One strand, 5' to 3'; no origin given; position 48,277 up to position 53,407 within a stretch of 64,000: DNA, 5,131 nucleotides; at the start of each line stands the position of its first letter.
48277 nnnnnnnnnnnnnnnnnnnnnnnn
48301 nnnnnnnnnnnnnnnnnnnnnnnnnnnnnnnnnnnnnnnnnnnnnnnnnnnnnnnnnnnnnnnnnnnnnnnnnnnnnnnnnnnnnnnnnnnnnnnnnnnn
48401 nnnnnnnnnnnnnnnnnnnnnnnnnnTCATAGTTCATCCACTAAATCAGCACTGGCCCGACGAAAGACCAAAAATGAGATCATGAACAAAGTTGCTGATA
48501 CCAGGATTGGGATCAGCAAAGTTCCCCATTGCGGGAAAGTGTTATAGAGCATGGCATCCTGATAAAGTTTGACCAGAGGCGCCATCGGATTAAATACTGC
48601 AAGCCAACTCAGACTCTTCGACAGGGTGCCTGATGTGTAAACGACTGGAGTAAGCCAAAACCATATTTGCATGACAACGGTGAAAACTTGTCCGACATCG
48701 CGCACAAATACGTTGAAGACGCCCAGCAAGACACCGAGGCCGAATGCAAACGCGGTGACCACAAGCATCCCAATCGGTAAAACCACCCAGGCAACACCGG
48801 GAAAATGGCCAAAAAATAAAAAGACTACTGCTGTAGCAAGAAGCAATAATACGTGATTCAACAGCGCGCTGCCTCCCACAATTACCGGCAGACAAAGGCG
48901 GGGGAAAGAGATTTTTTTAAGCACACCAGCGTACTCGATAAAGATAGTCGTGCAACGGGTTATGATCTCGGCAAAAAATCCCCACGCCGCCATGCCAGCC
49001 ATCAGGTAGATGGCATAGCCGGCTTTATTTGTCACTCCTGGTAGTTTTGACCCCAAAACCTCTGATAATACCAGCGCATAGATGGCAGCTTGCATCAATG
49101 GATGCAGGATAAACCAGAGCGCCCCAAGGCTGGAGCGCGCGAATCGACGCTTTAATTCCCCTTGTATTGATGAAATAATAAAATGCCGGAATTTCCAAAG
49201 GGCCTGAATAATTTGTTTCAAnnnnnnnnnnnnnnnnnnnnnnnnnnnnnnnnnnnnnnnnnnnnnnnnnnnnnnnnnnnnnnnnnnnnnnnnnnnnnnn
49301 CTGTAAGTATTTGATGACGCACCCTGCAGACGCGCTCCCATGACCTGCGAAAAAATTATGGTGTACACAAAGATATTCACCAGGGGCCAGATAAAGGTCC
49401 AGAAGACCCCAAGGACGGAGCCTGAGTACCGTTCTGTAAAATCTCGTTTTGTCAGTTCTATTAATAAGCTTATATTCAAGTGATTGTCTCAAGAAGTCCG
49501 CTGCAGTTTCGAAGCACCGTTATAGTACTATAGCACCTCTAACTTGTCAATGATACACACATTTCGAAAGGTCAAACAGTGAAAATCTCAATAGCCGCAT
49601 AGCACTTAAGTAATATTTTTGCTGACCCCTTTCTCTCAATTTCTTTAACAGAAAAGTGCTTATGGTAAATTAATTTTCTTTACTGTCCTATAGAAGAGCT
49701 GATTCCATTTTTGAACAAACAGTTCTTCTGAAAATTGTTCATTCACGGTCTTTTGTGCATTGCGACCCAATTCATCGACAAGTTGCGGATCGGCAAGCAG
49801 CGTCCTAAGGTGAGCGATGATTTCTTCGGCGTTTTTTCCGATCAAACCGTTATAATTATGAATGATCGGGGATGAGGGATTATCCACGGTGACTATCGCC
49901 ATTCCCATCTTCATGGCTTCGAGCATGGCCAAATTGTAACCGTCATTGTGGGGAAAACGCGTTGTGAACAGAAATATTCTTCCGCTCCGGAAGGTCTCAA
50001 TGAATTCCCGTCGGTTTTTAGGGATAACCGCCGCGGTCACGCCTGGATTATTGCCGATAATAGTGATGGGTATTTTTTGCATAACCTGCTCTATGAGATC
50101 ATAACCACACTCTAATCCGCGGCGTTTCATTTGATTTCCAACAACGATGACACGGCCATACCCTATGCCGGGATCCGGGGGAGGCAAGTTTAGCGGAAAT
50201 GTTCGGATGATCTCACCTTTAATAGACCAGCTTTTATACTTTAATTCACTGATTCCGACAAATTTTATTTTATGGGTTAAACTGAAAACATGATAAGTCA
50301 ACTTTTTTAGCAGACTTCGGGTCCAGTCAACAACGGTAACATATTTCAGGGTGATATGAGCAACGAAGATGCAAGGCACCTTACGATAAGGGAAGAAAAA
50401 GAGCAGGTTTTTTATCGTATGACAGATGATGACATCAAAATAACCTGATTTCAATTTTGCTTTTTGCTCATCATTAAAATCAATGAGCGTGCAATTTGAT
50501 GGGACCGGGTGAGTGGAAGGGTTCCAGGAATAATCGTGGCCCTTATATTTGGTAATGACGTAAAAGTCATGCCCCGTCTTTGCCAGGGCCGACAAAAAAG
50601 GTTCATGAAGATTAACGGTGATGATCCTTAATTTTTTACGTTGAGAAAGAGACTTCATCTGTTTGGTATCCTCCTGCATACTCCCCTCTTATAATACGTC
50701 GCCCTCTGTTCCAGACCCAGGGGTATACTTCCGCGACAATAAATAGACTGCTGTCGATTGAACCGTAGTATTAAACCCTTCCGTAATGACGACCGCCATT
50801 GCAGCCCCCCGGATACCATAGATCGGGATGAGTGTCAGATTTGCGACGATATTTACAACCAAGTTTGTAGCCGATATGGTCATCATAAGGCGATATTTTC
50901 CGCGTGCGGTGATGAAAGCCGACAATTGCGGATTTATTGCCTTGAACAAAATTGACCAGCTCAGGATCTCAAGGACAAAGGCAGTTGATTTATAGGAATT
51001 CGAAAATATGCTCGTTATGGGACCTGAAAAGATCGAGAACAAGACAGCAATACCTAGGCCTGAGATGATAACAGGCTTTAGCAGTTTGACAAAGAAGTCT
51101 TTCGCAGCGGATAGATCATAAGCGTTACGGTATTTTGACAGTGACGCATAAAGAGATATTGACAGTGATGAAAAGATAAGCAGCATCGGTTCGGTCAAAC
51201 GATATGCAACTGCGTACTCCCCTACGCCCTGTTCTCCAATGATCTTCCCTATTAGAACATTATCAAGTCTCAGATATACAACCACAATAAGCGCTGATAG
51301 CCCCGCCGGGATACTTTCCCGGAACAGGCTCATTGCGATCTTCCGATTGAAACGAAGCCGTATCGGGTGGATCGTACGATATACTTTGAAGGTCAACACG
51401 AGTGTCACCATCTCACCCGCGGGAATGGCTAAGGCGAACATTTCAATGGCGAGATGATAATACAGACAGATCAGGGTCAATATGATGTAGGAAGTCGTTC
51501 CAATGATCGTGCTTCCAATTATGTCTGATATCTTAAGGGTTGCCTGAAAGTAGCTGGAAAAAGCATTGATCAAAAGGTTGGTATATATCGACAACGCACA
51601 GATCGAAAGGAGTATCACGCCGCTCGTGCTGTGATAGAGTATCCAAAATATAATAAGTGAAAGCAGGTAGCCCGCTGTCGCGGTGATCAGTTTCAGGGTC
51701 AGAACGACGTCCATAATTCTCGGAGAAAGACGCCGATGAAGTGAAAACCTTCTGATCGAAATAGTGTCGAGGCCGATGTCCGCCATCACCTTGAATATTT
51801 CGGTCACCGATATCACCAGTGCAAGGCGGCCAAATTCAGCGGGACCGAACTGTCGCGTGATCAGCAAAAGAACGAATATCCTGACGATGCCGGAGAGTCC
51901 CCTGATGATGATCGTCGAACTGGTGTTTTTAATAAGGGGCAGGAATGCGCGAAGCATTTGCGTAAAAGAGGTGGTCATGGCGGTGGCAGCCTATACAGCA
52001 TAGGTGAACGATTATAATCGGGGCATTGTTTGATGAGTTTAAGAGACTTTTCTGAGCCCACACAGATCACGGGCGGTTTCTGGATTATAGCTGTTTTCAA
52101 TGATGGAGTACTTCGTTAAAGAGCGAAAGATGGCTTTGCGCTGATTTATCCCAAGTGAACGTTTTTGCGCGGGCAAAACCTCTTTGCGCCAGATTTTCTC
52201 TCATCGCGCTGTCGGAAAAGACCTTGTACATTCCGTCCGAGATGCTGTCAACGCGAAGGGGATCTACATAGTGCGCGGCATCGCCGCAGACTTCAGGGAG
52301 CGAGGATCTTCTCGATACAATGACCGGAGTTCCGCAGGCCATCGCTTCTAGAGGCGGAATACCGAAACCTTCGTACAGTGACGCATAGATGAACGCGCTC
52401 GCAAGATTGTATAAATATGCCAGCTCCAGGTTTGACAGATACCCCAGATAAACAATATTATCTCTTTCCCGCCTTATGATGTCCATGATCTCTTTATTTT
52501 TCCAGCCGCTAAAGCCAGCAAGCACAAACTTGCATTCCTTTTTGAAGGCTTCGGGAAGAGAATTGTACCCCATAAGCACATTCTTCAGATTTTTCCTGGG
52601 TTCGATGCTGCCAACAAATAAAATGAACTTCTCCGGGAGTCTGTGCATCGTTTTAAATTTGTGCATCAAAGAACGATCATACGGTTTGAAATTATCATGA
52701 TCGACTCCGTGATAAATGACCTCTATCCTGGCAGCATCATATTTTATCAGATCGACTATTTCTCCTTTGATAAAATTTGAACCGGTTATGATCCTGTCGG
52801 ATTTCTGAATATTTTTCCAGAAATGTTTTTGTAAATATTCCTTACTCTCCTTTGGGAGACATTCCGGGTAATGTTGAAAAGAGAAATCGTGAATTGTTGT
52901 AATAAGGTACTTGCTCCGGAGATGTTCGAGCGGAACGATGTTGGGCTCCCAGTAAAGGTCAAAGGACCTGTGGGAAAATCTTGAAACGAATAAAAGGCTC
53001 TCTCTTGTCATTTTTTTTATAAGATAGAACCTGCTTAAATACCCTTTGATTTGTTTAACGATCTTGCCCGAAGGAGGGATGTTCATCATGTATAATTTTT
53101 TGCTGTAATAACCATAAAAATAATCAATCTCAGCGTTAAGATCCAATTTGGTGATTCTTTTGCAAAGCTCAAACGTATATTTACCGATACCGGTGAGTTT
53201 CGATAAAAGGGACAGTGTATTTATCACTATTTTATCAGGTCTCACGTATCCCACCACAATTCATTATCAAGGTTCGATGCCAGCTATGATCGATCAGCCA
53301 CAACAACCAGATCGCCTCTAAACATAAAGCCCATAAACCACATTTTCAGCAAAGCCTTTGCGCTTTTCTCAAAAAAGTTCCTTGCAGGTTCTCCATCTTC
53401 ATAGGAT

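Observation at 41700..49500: GC-richer block of ABC-transporter-dependent O-polysaccharide genes undergoing decay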

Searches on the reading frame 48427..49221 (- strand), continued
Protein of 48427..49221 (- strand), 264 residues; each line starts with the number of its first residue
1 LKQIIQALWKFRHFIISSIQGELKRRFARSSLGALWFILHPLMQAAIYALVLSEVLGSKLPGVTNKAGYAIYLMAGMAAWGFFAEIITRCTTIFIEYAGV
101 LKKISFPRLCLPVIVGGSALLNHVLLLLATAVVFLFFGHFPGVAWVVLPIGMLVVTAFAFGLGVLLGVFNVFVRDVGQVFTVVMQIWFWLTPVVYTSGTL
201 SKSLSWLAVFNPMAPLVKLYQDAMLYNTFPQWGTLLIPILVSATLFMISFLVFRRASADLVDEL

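Call 46: search_solved_structures(query=L085:10666-11919:+, max_evalue=1e-10)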
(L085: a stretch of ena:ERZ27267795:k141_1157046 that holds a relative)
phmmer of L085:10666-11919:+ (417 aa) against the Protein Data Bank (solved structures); distinct sequences matched with E-value up to 1e-10: 300 (the best 60 are shown).
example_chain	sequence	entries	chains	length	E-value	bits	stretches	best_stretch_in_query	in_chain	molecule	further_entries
8dku_A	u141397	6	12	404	6.6e-74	252.6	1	13-406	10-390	ABC transporter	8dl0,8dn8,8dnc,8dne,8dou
7k2t_A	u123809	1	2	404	1.7e-73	251.2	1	13-406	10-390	ABC transporter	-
6amx_A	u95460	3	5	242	7.6e-58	199.7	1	13-239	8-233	ABC transporter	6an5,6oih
6m96_A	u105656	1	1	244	1.8e-57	198.4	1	13-239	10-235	ABC transporter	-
6jbh_A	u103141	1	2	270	6.6e-53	183.4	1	11-259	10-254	TarH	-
7dd0_A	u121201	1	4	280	7.3e-50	173.4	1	10-252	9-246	Teichoic acids export ATP-binding protein TagH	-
9cfl_B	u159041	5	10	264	7.9e-47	163.4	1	6-256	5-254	Teichoic acids export ATP-binding protein TagH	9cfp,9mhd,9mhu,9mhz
9qfx_C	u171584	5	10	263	9.4e-41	143.4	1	40-238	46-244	ABC transporter ATP-binding protein | Probable o-antigen/lipopolysaccharide transport ATP-binding protein ABC transporter RfbE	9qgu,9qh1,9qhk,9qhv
9qhw_C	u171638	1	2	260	9.5e-41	143.4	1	40-238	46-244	ABC transporter ATP-binding protein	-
9qhj_C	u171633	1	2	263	2.4e-40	142.1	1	40-238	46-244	Probable o-antigen/lipopolysaccharide transport ATP-binding protein ABC transporter RfbE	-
9qhx_C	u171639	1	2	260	2.5e-40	142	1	40-238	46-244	ABC transporter ATP-binding protein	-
8tsi_A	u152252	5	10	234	1.5e-35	126.3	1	25-224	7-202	ABC transporter ATP-binding protein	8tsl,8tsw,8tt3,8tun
8tsh_A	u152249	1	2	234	4e-35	124.9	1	25-224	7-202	ABC transporter ATP-binding protein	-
7w01_A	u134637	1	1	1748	2.1e-27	99.4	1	40-224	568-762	Phospholipid-transporting ATPase ABCA3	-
7lkp_A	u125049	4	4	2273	7.1e-27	97.7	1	44-231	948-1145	Retinal-specific phospholipid-transporting ATPase ABCA4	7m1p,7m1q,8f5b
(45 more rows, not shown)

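Call 47: search_solved_structures(query=L085:13445-17176:+, max_evalue=0.00001)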
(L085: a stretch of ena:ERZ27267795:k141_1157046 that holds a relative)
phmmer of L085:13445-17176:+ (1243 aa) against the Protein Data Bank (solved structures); distinct sequences matched with E-value up to 0.00001: 16.
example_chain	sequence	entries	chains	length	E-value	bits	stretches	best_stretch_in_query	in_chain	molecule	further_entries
6kih_A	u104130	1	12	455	6.9e-13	50.4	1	226-396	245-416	Tll1590 protein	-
3c4q_A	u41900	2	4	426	6.7e-12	47.2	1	166-396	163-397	Predicted glycosyltransferases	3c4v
3c48_A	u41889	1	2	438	7.3e-12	47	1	166-396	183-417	Predicted glycosyltransferases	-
7qsg_A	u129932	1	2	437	3.8e-11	44.7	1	237-403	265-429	D-inositol 3-phosphate glycosyltransferase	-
5i45_A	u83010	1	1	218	1.1e-09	39.8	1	261-384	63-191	Glycosyl transferases group 1 family protein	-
3fro_A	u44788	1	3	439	1.5e-07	32.8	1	212-401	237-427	GlgA glycogen synthase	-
2bis_A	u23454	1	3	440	1.5e-07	32.7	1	212-401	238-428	GLGA GLYCOGEN SYNTHASE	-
3l01_A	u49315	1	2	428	2.3e-07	32.2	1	212-400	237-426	GlgA glycogen synthase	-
5d00_A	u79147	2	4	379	8.4e-07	30.3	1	217-407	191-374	N-acetyl-alpha-D-glucosaminyl L-malate synthase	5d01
9dcm_B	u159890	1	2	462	3.6e-06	28.2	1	225-403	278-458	Sucrose-phosphate synthase-like protein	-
8vrf_B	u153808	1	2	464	3.6e-06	28.2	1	225-403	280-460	Sucrose-phosphate synthase-like protein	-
8uag_A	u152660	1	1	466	3.6e-06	28.2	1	225-403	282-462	Sucrose-phosphate synthase-like protein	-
6tvp_A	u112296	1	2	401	5.4e-06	27.6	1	154-370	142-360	Alpha-maltose-1-phosphate synthase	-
2iv7_A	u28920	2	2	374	8.2e-06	27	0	207-376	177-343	LIPOPOLYSACCHARIDE CORE BIOSYNTHESIS PROTEIN RFAG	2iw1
2jjm_A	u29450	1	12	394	8.6e-06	26.9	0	216-384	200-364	GLYCOSYL TRANSFERASE, GROUP 1 FAMILY PROTEIN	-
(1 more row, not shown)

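Call 61: search_protein_families(library=pfam, proteins=[L085:17597-19867:+, L085:11916-13445:+, L085:10666-11919:+], max_evalue=0.01)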
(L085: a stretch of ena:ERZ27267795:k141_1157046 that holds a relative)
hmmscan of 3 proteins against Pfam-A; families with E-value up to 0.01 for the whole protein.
L085:17597-19867:+ (756 aa): 0 families

L085:11916-13445:+ (509 aa): 3 families
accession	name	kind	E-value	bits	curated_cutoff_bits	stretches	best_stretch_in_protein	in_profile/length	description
PF05050.19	Methyltransf_21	-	8.7e-29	101.3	22.7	1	29-192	1-173/173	Methyltransferase FkbM domain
PF19220.6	Rod_CreS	-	0.0008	19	100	1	242-358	49-165/359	Crescentin, rod domain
PF19697.4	Atg11_middle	-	0.0033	18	26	0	283-319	42-78/79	Atg11 middle domain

L085:10666-11919:+ (417 aa): 6 families
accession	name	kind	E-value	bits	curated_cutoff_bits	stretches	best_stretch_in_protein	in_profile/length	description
PF14524.12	Wzt_C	-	1.2e-31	110.1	30.4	1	264-401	4-142/143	Wzt C-terminal domain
PF00005.33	ABC_tran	-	3.6e-21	76.7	25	1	42-173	1-135/137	ABC transporter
PF13304.12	AAA_21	-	7.2e-05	23.4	27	0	56-72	3-19/304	AAA domain, putative AbiEii toxin, Type IV TA system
PF03193.22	RsgA_GTPase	-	0.00041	20.7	30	1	40-84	95-138/174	RsgA GTPase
PF13555.12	AAA_29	-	0.00077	19.6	27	1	46-70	16-40/61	P-loop containing region of AAA domain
PF13476.12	AAA_23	-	0.0092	17.1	27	0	53-73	20-40/201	AAA domain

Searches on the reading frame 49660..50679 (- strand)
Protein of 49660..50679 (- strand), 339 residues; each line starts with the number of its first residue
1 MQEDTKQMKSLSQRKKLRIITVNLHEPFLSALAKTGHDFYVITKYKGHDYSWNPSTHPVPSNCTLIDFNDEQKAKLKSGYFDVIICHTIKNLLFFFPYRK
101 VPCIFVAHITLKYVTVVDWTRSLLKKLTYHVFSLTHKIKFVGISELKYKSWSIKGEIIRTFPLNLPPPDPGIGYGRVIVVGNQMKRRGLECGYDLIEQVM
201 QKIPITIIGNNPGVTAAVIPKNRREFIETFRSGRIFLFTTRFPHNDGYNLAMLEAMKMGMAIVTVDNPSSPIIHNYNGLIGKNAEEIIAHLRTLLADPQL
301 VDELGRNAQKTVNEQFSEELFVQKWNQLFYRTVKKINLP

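Call 14: search_protein_families(library=ncbifam, proteins=[window:49660-50679:-], max_evalue=0.00001)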
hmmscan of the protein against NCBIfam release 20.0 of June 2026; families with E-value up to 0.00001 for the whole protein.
window:49660-50679:- (339 aa): 4 families
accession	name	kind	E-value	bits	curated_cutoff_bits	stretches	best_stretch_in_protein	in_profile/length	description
NF038229.1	Glyco4_Geo_Pelo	equivalog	8.8e-09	34.8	400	1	246-332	248-336/338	GPMC system family 4 glycosyltransferase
NF047880.1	glyco_SdgA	exception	5.8e-07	28.4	800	1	231-328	388-486/488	serine-aspartate repeat adhesin O-glycosyltransferase SdgA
NF047881.1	glyco_SdgB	exception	8.1e-07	28.1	800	1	246-328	406-492/496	serine-aspartate repeat adhesin O-glycosyltransferase SdgB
TIGR03999.1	thiol_BshA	equivalog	3.2e-06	26.3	273.7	1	245-332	282-373/375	N-acetyl-alpha-D-glucosaminyl L-malate synthase BshA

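Call 36: find_encoding_contigs(protein=window:49660-50679:-, flank=10000, max_places=4)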
Protein window:49660-50679:- (339 aa): no gene with exactly this product is on record in the collection.

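Call 37: list_cluster_members(proteins=[window:49660-50679:-, window:50689-51978:-, window:53284-53937:-, window:37950-38723:-, window:36819-37946:-, window:30617-31666:-, window:55801-56967:-, window:56983-57714:-, window:44121-45698:-, window:40527-41132:-])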
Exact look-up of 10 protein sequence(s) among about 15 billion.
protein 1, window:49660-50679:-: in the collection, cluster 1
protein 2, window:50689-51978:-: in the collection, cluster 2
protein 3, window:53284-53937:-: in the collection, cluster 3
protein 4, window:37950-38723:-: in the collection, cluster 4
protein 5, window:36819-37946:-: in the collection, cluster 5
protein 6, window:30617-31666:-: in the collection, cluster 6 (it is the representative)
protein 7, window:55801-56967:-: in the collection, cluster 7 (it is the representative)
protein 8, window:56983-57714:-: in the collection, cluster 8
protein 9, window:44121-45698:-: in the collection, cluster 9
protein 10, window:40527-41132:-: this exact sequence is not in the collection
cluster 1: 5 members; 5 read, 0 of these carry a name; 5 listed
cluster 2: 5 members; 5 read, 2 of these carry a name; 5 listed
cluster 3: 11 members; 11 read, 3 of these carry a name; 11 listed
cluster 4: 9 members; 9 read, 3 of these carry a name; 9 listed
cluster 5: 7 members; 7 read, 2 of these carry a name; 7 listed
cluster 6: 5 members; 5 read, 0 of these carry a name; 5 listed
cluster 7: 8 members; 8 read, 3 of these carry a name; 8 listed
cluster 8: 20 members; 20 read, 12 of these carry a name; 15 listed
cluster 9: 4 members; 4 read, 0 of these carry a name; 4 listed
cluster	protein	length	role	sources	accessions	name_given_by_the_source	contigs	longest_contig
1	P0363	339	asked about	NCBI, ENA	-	-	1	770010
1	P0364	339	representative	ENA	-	-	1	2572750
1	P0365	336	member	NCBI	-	-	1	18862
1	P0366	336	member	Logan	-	-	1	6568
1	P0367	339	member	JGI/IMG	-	-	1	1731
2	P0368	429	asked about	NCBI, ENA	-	-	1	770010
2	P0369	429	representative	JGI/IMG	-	O-antigen/teichoic acid export membrane protein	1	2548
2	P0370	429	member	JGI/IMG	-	PST family polysaccharide transporter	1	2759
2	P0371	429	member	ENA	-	-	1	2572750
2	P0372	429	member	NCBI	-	-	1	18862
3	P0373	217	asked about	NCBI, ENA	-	-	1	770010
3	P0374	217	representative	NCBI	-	-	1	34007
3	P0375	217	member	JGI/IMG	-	SAM-dependent methyltransferase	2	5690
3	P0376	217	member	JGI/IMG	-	SAM-dependent methyltransferase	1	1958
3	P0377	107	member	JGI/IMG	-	ubiquinone/menaquinone biosynthesis C-methylase UbiE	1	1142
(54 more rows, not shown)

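Call 38: find_encoding_contigs(protein=P0364, flank=10000, max_places=4)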
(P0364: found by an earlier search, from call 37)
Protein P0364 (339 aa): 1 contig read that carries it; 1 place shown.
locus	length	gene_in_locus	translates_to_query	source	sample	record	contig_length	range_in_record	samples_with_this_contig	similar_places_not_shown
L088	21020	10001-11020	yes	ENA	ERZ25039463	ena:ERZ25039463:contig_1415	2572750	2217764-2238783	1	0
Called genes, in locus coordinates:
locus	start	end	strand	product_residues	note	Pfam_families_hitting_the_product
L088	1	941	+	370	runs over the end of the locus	PF13439:Glyco_transf_4, PF13579:Glyco_trans_4_4 (faint), PF20706:GT4-conflict, PF00534:Glycos_transf_1, PF13692:Glyco_trans_1_4, PF13524:Glyco_trans_1_2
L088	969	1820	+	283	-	PF00535:Glycos_transf_2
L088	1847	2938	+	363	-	PF13439:Glyco_transf_4, PF13477:Glyco_trans_4_2 (weak), PF00534:Glycos_transf_1, PF13692:Glyco_trans_1_4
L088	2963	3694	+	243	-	PF01522:Polysacc_deac_1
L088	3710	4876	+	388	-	PF04932:Wzy_C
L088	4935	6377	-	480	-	PF13727:CoA_binding_3, PF02397:Bac_transf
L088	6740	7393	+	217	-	PF13489:Methyltransf_23, PF07021:MetW, PF13649:Methyltransf_25, PF08241:Methyltransf_11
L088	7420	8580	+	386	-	PF13439:Glyco_transf_4, PF20706:GT4-conflict, PF00534:Glycos_transf_1, PF13692:Glyco_trans_1_4, PF13524:Glyco_trans_1_2 (weak)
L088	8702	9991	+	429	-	PF01943:Polysacc_synt, PF13440:Polysacc_synt_3, PF01554:MatE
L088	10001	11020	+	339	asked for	PF13692:Glyco_trans_1_4, PF13524:Glyco_trans_1_2 (weak), PF00534:Glycos_transf_1 (weak)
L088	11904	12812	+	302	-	PF01370:Epimerase, PF04321:RmlD_sub_bind (weak), PF16363:GDP_Man_Dehyd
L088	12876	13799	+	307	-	-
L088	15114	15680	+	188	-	PF01061:ABC2_membrane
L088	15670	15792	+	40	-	-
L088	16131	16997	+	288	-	PF14524:Wzt_C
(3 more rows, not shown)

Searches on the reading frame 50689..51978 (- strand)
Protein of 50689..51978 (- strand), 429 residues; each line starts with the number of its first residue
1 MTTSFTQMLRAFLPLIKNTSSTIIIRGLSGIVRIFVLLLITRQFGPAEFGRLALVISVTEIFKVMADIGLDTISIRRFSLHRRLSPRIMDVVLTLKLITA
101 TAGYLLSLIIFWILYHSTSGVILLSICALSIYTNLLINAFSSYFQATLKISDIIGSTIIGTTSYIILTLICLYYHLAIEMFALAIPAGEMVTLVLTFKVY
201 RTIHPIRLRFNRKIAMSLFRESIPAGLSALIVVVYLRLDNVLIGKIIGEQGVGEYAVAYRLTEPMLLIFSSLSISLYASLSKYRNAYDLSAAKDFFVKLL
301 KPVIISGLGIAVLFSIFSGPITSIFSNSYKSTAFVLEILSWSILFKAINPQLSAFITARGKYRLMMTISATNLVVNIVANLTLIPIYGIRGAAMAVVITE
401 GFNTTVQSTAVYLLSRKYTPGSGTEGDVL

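Call 14: search_protein_families(library=ncbifam, proteins=[window:50689-51978:-], max_evalue=0.00001)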
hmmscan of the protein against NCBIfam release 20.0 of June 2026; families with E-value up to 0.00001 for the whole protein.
window:50689-51978:- (429 aa): 3 families
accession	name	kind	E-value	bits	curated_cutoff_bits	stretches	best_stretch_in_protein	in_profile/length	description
NF007773.0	PRK10459.1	equivalog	5.1e-11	42.2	273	1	21-407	17-398/492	MOP flippase family protein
NF041871.1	Wzx_EPS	equivalog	1.7e-06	27.1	800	1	35-388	22-376/492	exopolysaccharide biosynthesis flippase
NF050818.1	PolSacchBiosHfsF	equivalog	3.5e-06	26.3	700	1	29-402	16-394/468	polysaccharide biosynthesis protein HfsF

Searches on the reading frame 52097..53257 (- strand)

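Call 14: search_protein_families(library=ncbifam, proteins=[window:52097-53257:-], max_evalue=0.00001)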
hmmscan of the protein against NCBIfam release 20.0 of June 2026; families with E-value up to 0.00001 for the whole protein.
window:52097-53257:- (386 aa): 25 families
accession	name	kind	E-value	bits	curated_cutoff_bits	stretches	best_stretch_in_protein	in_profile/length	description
TIGR04047.1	MSMEG_0565_glyc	hypoth_equivalog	1.1e-28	100.4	259.85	1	141-381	127-372/373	MSMEG_0565 family glycosyltransferase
TIGR02149.1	glgA_Coryne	subfamily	2.6e-23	82.8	302.4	1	149-384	141-391/391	glycogen synthase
TIGR03999.1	thiol_BshA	equivalog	1.3e-21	77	273.7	1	148-384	140-374/375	N-acetyl-alpha-D-glucosaminyl L-malate synthase BshA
TIGR03449.1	mycothiol_MshA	equivalog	3e-19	69.2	462.5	1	150-384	162-404/406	D-inositol-3-phosphate glycosyltransferase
TIGR04157.1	glyco_rSAM_CFB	subfamily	7.7e-17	61.4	400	1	141-329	155-344/406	TIGR04157 family glycosyltransferase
NF053787.1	GlcN_PG_synth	equivalog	2.3e-16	59.6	480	1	140-384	131-360/361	N-acetylglucosaminyl phosphatidylglycerol synthase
NF038295.1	EPS_HpsP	equivalog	1.9e-15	56.8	550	1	180-383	180-387/388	hormogonium polysaccharide biosynthesis glycosyltransferase HpsP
NF053513.1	Gtran_IagA_BgsA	equivalog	4.4e-14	52.2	460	1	141-382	94-330/333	LTA glycolipid anchor biosynthesis glycosyltransferase, IagA/BgsA family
NF012028.0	PRK15484.1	subfamily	7.2e-14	51.7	618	1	149-375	136-370/380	lipopolysaccharide N-acetylglucosaminyltransferase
NF050063.1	ProtGlycPglJ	equivalog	4.9e-13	49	500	1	147-377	138-360/363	N-acetylgalactosamine-N,N'-diacetylbacillosaminyl-diphospho-undecaprenol 4-alpha-N-acetylgalactosaminyltransferase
TIGR03088.1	stp2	hypoth_equivalog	5.6e-13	48.7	409.05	1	167-384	151-374/374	TIGR03088 family PEP-CTERM/XrtA system glycosyltransferase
NF047684.1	TeichurnBiosyTuaC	equivalog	1.9e-11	43.5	550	1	121-381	138-387/391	teichuronic acid biosynthesis protein TuaC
NF041010.1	glycosy_Agl16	equivalog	3.7e-11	42.5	575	1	141-383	125-351/352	glycosylation protein Agl16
NF041876.1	EPS_EpsE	equivalog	4.8e-11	42.5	400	1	174-374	184-387/389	exopolysaccharide biosynthesis GT4 family glycosyltransferase EpsE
NF049987.1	DaglGlyslTfaseDgs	equivalog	5.1e-11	42.1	500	1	136-315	85-261/332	processive diacylglycerol alpha-glucosyltransferase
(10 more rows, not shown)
